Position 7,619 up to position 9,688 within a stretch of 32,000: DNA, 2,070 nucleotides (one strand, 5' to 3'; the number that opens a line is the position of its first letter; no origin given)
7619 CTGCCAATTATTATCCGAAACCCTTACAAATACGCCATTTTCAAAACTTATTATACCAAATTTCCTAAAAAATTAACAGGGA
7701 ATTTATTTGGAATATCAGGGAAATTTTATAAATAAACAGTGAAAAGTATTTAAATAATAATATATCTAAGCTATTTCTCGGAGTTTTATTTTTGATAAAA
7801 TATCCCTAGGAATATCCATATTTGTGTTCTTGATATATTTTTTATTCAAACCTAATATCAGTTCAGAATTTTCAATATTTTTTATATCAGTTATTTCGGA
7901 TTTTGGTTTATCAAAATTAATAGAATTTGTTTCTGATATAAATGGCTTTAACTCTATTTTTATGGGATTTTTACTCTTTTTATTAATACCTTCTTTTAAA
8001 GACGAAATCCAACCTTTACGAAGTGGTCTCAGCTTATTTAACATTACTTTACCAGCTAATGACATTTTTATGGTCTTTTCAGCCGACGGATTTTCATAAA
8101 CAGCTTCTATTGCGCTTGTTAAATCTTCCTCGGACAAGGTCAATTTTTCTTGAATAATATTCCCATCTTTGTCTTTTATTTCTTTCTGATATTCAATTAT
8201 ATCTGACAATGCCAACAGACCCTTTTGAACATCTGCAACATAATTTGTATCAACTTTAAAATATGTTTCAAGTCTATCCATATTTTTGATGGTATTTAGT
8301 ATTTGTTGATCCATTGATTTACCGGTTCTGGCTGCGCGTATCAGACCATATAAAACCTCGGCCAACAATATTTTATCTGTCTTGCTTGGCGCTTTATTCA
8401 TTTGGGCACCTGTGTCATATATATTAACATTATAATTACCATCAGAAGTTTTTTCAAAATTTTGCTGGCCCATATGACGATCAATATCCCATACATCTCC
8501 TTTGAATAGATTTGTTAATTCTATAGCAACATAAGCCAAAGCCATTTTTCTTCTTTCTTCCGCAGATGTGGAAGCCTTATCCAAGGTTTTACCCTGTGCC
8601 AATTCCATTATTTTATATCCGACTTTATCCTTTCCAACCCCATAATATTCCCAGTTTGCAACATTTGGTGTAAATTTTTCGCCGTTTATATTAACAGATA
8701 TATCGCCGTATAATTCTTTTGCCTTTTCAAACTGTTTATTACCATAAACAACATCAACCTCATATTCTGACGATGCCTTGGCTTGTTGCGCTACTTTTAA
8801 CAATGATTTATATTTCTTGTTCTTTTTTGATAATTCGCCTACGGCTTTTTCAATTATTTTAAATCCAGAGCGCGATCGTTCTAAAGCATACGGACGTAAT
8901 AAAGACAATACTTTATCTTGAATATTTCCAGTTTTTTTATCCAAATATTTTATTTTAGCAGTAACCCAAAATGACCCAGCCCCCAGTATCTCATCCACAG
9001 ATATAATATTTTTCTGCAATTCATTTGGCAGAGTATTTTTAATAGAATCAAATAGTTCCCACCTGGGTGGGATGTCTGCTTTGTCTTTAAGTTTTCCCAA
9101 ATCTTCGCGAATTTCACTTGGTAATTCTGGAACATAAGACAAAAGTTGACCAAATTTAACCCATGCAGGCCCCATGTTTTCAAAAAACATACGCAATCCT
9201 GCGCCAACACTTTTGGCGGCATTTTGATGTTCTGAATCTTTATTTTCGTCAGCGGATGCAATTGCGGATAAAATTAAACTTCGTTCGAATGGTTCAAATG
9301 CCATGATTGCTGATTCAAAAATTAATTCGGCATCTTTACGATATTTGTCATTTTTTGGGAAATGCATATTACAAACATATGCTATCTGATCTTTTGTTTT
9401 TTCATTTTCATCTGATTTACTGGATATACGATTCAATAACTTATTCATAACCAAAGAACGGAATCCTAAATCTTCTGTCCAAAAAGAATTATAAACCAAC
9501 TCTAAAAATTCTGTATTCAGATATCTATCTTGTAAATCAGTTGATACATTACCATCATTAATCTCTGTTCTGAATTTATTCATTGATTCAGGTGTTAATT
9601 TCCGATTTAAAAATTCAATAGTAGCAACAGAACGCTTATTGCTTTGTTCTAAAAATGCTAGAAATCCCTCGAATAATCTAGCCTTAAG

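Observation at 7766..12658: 1630-aa island cargo fusing an M48-like metalloprotease module to an ABC1/UbiB-like atypical kinase module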

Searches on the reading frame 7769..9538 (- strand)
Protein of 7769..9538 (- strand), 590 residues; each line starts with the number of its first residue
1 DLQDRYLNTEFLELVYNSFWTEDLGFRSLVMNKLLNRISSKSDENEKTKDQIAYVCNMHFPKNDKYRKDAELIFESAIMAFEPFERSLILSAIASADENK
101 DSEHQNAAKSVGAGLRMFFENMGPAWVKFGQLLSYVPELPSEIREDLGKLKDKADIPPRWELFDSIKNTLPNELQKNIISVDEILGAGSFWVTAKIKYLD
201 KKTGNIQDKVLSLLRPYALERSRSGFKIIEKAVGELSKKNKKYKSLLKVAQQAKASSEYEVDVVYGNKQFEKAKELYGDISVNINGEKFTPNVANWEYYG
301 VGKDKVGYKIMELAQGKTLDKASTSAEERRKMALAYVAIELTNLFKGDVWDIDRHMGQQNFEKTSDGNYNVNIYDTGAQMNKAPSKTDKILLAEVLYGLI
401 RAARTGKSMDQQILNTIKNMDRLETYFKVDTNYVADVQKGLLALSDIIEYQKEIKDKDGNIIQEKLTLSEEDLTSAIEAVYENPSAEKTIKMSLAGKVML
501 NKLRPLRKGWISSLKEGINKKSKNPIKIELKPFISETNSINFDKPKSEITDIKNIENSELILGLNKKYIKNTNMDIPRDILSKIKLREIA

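Call 40: predict_structure(alignment_id=A2)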
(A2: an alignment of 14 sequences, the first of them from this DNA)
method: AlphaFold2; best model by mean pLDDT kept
length: 590 residues; sequences in the alignment: 14
mean_pLDDT: 74.6   pTM: 0.72
mean pLDDT of the five models: 74.6, 72.7, 71.6, 69.7, 68.0
residues with pLDDT >= 90: 49; 70-90: 375; 50-70: 104; < 50: 62
segments of 3 or more residues with pLDDT < 50: 105-108, 155-159, 502-521, 559-579, 583-590
pLDDT, mean of each block of 10 residues (from residue 1): 62 74 70 83 88 82 76 85 80 66 50 71 80 76 75 51 65 81 73 85 88 80 88 89 82 83 80 84 93 80 70 82 86 91 83 61 90 69 81 85 72 81 83 80 80 71 83 87 86 72 44 43 82 70 68 55 43 45 41
secondary structure, 60 per line:
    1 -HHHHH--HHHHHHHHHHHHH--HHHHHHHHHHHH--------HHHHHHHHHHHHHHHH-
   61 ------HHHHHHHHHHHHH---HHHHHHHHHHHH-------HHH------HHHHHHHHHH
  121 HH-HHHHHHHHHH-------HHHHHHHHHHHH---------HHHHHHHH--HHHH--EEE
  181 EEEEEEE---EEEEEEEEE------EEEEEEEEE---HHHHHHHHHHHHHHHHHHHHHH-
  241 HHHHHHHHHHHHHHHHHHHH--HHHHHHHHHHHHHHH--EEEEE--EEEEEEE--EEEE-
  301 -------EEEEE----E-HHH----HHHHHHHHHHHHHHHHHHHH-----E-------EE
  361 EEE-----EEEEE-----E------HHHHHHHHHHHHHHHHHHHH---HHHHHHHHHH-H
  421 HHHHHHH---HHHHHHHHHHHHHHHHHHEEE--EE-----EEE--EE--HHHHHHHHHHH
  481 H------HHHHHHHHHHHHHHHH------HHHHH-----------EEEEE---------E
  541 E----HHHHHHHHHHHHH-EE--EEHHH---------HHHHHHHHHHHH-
elements in order: H2-6 H9-21 H24-35 H44-59 H67-79 H83-94 H111-122 H124-133 H141-152 H162-169 H172-175 E178-187 E191-199 E206-214 H218-239 H241-260 H263-277 E280-284 E287-293 E296-299 E308-312 H326-345 E359-363 E369-373 H386-405 H409-418 H420-427 H431-448 E449-451 E461-463 H470-481 H488-503 H510-514 E526-530 H546-558 H578-589

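Call 42: search_protein_representatives(alignment_id=A2)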
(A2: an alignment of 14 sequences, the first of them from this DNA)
Query: 14 sequences, 589 profile positions. Proteins with E-value up to 0.001 (for the whole library): 1350; up to 1e-10: 713; up to 1e-30: 458. The best 150 are listed.
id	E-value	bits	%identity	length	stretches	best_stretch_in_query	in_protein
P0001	0.0e+00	1049.2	-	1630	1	3-587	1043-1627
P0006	9.4e-295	995.1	-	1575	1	2-575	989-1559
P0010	1.8e-286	967.7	-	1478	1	5-585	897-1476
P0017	2.6e-276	934.2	-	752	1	3-583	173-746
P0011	3.0e-270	914.2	-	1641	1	2-585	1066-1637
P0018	7.6e-249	843.5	-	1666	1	7-575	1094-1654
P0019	6.6e-242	820.6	-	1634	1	3-577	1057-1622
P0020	1.2e-218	743.8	-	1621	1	2-575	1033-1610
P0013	5.7e-212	721.7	-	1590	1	2-587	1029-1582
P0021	1.6e-211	720.3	-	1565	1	3-572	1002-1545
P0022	9.5e-177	605.4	-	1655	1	6-584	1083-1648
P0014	7.5e-173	592.6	-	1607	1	2-513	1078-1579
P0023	1.8e-169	581.4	-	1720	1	8-578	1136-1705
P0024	1.0e-168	578.9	-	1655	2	6-581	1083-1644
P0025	9.7e-157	539.4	-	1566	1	2-582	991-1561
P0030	2.5e-153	528.1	-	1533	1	5-571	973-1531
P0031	4.9e-151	520.5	-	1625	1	3-576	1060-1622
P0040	3.2e-131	455.1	-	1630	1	2-527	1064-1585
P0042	9.6e-127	440.3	-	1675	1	3-486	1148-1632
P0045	1.3e-114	400.2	-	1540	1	3-508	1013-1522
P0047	1.2e-109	383.9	-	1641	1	8-465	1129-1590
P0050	8.3e-106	371.2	-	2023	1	5-543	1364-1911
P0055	2.1e-95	336.8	-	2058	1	5-520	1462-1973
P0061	4.0e-90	319.4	-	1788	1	7-519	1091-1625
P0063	3.8e-89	316.2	-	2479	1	5-570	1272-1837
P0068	4.4e-87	309.3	-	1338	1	9-468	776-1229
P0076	1.8e-82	294.1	-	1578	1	10-464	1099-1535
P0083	4.8e-80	286.1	-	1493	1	12-451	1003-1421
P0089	3.7e-79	283.2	-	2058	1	2-448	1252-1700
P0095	4.4e-78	279.6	-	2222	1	9-447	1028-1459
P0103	2.6e-75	270.5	-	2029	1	6-483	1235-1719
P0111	3.7e-73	263.4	-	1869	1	11-449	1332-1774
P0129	5.1e-69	249.7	-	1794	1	2-468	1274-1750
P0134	1.0e-66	242.1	-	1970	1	10-463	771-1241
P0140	1.5e-65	238.2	-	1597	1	7-458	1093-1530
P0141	2.4e-65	237.5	-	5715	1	10-449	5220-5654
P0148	8.5e-65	235.7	-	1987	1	7-445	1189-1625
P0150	3.0e-64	233.9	-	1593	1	9-448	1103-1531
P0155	1.2e-63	232.0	-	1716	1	11-447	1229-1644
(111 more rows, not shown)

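Call 43: fold_search(model_id=the predicted structure, library=pdb)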
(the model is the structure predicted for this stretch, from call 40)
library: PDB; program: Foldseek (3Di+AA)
matches with E <= 10: 1127; with E <= 0.001: 9
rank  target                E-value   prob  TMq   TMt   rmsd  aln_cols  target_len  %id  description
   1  7cyr                  5.3e-07  1.00  0.31  0.43  12.6       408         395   18  The closed conformation of MSMEG_1954 from Mycobacterium smegmatis (released 2021-12-08)
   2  4ped                  3.5e-06  1.00  0.41  0.59   7.4       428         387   15  Mitochondrial ADCK3 employs an atypical protein kinase-like fold to enable coenzyme Q biosynthes (released 2014-11-19)
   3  5i35                  7.8e-06  1.00  0.39  0.56   7.6       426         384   14  Structure of the Human mitochondrial kinase COQ8A R611K with AMPPNP (Cerebellar Ataxia and Ubiquinone Deficiency Through (released 2016-08-17)
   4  7udp                  1.1e-04  1.00  0.40  0.59   7.5       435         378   15  Crystal structure of COQ8A-CA157 inhibitor complex in space group C2 (released 2023-01-18)
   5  5yk0                  1.3e-04  1.00  0.28  0.38  14.1       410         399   17  The complex structure of Rv3197-ADP from Mycobacterium tuberculosis (released 2018-02-07)
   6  7cy2                  1.4e-04  1.00  0.29  0.48   8.1       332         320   16  The open conformation of MSMEG_1954 from Mycobacterium smegmatis (released 2021-12-08)
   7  5yk1                  1.7e-04  1.00  0.28  0.39  14.4       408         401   17  The complex structure of Rv3197-AMPPNP from Mycobacterium tuberculosis (released 2018-02-07)
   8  5yjz                  2.5e-04  1.00  0.28  0.39  13.9       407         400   18  The native crystal structure of Rv3197 from Mycobacterium tuberculosis (released 2018-02-07)
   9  7vbt_A                6.1e-04  1.00  0.22  0.40  17.0       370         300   11  Crystal structure of RIOK2 in complex with CQ211 (released 2022-07-06)
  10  4ic7_A                1.5e-03  0.97  0.20  0.30  19.8       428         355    9  Crystal structure of the ERK5 kinase domain in complex with an MKK5 binding fragment (released 2013-02-13)
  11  2ghl                  1.5e-03  0.99  0.21  0.32  15.8       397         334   11  Mutant Mus Musculus P38 Kinase Domain in Complex with Inhibitor PG-874743 (released 2006-04-11)
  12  4f99_A                1.6e-03  1.00  0.24  0.42  13.6       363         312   11  Human CDC7 kinase in complex with DBF4 and nucleotide (released 2012-10-31)
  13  4f9c_A                1.8e-03  1.00  0.24  0.42  14.1       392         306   10  Human CDC7 kinase in complex with DBF4 and XL413 (released 2012-10-31)
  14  4gyi                  1.8e-03  0.99  0.23  0.36  19.7       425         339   12  Crystal structure of the Rio2 kinase-ADP/Mg2+-phosphoaspartate complex from Chaetomium thermophilum (released 2012-10-17)
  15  2gtm                  2.2e-03  0.98  0.20  0.30  13.0       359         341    9  Mutated Mouse P38 MAP Kinase Domain in complex with Inhibitor PG-892579 (released 2006-05-23)
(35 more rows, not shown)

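Call 46: list_cluster_members(proteins=[P0018, P0023, P0042, P0050, P0063, P0089, P0103, P0134, P0141, P0148])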
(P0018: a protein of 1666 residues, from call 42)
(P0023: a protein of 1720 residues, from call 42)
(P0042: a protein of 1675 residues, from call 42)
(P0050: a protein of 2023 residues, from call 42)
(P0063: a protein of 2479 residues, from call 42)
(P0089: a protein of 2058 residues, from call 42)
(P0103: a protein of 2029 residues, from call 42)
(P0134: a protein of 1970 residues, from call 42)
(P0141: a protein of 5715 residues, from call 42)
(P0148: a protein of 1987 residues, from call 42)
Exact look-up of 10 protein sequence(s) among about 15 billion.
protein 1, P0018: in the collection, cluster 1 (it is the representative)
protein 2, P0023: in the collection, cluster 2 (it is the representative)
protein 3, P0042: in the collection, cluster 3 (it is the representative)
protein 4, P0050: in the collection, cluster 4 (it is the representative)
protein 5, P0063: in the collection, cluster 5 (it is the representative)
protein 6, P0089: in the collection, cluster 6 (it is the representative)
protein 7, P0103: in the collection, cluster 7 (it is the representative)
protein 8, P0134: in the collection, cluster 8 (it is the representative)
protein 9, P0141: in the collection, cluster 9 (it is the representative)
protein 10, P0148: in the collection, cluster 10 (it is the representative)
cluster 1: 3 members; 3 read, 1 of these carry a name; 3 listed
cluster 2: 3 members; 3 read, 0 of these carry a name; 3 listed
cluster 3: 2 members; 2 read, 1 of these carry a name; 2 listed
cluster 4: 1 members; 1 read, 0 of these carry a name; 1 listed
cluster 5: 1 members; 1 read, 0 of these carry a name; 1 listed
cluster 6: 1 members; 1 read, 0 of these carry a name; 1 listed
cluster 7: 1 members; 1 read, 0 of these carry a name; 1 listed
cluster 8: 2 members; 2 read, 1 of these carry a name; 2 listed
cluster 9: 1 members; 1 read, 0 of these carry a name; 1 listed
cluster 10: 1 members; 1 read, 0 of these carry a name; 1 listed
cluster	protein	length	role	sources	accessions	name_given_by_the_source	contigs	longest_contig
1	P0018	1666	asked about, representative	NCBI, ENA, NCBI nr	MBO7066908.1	MAG: M48 family metalloprotease [Alphaproteobacteria bacterium] | M48 family metalloprotease [Alphaproteobacteria bacterium]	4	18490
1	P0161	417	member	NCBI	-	-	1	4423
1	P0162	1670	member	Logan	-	-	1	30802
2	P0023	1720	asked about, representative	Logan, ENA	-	-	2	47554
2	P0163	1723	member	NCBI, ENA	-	-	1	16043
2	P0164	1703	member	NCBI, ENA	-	-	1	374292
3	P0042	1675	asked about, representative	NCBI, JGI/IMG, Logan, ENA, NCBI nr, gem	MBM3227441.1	hypothetical protein FJZ27_01080 [Candidatus Peribacteria bacterium] | hypothetical protein [Candidatus Peribacteria bacterium]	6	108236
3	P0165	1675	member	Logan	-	-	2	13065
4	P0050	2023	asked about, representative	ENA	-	-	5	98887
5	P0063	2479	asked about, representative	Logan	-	-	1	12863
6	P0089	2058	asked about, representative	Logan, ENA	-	-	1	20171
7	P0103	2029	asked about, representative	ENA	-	-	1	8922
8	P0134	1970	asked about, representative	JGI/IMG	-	hypothetical protein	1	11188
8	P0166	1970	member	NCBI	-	-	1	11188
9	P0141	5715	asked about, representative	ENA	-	-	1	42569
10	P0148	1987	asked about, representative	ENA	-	-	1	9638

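Call 79: list_cluster_members(proteins=[P0020, P0022, P0025, P0031, P0040, P0047, P0055, P0061, P0076, P0095])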
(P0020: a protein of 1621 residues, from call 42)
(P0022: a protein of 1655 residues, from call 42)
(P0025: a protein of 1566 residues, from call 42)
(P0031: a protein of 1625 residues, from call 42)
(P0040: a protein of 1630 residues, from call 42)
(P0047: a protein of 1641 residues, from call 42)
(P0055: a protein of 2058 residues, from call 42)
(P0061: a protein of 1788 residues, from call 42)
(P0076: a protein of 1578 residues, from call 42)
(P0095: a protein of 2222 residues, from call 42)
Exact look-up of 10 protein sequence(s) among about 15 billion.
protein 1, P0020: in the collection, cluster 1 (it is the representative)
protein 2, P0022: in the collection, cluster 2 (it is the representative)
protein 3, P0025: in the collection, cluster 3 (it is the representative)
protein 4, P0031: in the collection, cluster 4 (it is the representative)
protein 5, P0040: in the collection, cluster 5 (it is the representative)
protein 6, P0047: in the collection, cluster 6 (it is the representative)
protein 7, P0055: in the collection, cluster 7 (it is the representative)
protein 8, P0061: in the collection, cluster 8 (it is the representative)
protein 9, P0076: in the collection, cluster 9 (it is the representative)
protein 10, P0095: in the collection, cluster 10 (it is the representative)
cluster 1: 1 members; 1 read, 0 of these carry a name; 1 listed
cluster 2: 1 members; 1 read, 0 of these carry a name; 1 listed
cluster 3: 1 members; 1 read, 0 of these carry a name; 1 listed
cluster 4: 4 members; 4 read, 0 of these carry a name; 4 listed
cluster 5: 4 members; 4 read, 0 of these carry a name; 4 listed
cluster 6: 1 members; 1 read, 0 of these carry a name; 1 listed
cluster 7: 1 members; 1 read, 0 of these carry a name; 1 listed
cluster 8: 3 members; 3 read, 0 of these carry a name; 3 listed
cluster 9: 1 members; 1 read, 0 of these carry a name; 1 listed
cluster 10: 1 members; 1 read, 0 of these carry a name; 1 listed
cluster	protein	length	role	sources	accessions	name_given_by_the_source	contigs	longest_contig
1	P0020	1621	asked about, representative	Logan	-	-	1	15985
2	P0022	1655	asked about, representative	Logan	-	-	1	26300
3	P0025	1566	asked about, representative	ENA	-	-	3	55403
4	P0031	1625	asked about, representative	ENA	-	-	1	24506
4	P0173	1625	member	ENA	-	-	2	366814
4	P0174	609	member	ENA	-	-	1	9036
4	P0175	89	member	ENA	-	-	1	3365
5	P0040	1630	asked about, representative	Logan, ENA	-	-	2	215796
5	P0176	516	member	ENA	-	-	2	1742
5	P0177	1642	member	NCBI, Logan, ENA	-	-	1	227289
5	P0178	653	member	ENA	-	-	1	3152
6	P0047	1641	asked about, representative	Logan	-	-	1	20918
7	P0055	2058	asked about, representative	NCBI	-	-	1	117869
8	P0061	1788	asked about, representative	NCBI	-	-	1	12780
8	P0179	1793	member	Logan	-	-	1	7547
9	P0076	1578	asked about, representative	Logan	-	-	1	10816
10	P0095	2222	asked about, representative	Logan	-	-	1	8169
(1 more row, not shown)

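Call 94: search_protein_families(library=pfam, proteins=[P0134, P0129, P0045, P0083, P0111], max_evalue=0.001)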
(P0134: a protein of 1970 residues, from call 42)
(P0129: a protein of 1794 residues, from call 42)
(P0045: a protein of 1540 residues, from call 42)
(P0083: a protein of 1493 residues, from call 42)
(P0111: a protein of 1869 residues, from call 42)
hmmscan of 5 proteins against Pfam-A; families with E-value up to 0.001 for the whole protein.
P0134 (1970 aa): 4 families
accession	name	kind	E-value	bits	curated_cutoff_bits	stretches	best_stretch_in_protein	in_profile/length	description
PF00036.39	EF-hand_1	-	1.2e-10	40.5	25.4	0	1843-1863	8-28/29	EF hand domain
PF13405.12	EF-hand_6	-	1.5e-08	34.1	25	0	1844-1862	9-27/30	EF-hand domain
PF13202.12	EF-hand_5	-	1.1e-06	28.2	25.9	0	1844-1859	8-23/25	EF hand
PF13499.12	EF-hand_7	-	1.5e-05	25.7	30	0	1844-1902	11-63/67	EF-hand domain pair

P0129 (1794 aa): 0 families

P0045 (1540 aa): 0 families

P0083 (1493 aa): 1 family
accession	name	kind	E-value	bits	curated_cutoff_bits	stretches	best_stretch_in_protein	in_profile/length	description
PF03109.22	ABC1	-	5.8e-08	32.6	22.9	1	1169-1373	37-232/244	ABC1 atypical kinase-like domain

P0111 (1869 aa): 0 families

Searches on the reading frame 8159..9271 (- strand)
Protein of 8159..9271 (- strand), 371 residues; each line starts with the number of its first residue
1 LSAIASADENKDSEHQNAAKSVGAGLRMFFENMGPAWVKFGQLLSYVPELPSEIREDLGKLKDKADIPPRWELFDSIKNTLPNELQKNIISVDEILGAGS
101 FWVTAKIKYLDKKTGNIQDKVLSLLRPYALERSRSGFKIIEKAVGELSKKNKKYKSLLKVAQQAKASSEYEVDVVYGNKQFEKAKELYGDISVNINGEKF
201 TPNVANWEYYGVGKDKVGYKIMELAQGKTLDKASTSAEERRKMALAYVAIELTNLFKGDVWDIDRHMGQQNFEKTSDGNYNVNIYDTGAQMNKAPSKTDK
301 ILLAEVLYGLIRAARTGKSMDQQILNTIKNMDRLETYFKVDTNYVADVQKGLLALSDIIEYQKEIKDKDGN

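Call 9: search_protein_families(library=pfam, proteins=[window:8159-9271:-], max_evalue=10)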
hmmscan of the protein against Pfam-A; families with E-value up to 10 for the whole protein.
seq(371 aa): 2 families
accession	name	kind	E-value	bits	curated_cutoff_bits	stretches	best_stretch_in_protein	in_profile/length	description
PF03878.20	YIF1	-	0.018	14.9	27.6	1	313-346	15-48/245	YIF1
PF02295.23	z-alpha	-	0.076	13.5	21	1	58-75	48-65/67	Adenosine deaminase z-alpha domain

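Call 10: search_solved_structures(query=window:8159-9271:-, max_evalue=10, show_alignments=3)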
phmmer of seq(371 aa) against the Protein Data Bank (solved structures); distinct sequences matched with E-value up to 10: 2.
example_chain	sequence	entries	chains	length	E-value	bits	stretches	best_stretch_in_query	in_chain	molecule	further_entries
2aus_C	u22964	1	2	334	0.14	14.5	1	50-134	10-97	pseudouridine synthase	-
6dke_A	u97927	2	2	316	0.94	11.8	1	148-188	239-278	Fatty Acid Kinase (Fak) B1 protein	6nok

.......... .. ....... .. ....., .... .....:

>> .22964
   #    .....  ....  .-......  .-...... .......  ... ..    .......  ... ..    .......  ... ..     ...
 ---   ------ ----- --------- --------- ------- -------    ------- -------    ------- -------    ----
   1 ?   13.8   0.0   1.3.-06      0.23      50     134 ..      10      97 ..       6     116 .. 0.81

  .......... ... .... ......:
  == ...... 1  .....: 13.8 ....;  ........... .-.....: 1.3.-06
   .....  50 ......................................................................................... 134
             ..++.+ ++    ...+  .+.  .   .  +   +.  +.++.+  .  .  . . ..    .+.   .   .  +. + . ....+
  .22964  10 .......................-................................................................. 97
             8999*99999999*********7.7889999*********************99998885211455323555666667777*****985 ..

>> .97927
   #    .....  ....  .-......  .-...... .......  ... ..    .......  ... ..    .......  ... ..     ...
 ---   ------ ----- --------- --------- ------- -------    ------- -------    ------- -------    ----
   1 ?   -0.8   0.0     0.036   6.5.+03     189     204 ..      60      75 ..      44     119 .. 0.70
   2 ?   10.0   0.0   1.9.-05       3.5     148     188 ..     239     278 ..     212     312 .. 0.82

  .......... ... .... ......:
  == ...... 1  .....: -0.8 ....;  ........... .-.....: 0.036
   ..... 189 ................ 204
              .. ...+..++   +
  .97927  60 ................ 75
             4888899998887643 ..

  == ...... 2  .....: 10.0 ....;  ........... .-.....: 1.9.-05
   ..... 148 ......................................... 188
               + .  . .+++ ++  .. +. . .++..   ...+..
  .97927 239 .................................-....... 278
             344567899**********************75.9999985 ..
